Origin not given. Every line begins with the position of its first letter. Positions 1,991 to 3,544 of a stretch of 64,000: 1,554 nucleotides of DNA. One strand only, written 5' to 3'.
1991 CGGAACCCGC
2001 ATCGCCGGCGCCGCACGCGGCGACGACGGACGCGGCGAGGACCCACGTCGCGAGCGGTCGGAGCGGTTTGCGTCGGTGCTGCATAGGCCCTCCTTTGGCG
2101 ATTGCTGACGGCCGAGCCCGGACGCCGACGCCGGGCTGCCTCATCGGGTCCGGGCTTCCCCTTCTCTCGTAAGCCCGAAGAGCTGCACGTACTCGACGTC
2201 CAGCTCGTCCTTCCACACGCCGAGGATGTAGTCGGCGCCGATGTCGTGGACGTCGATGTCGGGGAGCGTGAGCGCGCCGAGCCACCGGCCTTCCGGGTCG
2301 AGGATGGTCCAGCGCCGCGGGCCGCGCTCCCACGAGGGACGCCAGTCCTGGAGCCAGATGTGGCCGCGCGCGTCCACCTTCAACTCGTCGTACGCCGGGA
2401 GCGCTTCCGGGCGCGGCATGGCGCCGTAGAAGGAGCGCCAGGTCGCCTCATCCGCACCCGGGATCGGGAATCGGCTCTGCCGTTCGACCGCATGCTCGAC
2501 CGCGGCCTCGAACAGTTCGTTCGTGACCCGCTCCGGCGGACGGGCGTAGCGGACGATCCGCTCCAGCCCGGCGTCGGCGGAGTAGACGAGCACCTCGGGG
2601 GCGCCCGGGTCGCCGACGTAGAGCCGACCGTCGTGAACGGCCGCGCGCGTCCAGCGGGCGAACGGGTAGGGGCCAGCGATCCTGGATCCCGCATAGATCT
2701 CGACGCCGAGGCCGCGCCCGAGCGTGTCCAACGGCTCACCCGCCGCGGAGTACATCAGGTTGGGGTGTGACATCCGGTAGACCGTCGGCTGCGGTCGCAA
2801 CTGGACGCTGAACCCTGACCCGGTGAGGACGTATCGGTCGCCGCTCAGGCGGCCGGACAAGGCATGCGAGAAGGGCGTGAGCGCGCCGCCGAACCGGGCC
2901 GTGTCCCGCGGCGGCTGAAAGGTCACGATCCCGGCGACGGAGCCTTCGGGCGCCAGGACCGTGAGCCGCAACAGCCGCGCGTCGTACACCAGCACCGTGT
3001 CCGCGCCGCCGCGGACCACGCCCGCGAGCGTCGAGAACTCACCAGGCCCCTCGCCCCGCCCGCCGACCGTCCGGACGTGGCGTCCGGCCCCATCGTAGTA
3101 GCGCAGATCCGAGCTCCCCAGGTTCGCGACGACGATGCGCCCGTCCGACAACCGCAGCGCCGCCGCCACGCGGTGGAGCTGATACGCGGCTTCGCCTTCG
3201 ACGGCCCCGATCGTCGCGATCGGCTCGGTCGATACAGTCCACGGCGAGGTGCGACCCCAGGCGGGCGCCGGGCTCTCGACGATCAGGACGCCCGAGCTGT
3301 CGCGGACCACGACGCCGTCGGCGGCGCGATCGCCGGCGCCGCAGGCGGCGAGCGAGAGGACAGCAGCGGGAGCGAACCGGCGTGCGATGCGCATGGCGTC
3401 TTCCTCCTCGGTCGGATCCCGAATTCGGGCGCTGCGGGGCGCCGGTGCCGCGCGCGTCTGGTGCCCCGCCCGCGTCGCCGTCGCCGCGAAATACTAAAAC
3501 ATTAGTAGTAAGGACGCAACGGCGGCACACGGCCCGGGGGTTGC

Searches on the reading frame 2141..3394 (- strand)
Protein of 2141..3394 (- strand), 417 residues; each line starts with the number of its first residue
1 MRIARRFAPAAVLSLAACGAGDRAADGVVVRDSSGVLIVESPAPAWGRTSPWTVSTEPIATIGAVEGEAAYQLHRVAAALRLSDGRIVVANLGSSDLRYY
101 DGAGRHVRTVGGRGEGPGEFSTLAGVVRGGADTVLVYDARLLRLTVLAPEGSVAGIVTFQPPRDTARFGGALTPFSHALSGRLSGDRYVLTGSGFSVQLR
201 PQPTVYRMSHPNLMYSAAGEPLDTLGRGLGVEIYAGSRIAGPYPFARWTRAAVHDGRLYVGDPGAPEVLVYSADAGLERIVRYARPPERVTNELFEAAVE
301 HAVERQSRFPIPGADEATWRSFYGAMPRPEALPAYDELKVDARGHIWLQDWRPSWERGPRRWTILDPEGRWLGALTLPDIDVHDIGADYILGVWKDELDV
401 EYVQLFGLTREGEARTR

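Call 69: find_encoding_contigs(protein=window:2141-3394:-, flank=10000, max_places=2)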
Protein window:2141-3394:- (417 aa): 7 contigs read that carry it; 2 places shown.
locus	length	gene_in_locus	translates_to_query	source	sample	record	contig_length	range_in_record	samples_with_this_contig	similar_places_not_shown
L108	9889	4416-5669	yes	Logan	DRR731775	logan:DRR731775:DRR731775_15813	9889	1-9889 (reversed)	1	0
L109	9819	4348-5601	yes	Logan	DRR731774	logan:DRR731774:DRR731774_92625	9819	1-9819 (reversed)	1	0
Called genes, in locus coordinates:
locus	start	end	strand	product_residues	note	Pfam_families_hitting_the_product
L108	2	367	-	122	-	?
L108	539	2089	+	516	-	PF13620:CarboxypepD_reg, PF13715:CarbopepD_reg_2 (weak)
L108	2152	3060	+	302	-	PF13620:CarboxypepD_reg, PF13715:CarbopepD_reg_2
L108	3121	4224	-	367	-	PF04187:Cofac_haem_bdg (faint)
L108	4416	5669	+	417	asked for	-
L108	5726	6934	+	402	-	-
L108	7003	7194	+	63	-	-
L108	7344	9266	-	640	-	-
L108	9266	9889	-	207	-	?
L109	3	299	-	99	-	?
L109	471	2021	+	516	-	PF13620:CarboxypepD_reg, PF13715:CarbopepD_reg_2 (weak)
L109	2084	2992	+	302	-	PF13620:CarboxypepD_reg, PF13715:CarbopepD_reg_2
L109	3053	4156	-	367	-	PF04187:Cofac_haem_bdg (faint)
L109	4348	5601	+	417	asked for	-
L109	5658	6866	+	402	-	-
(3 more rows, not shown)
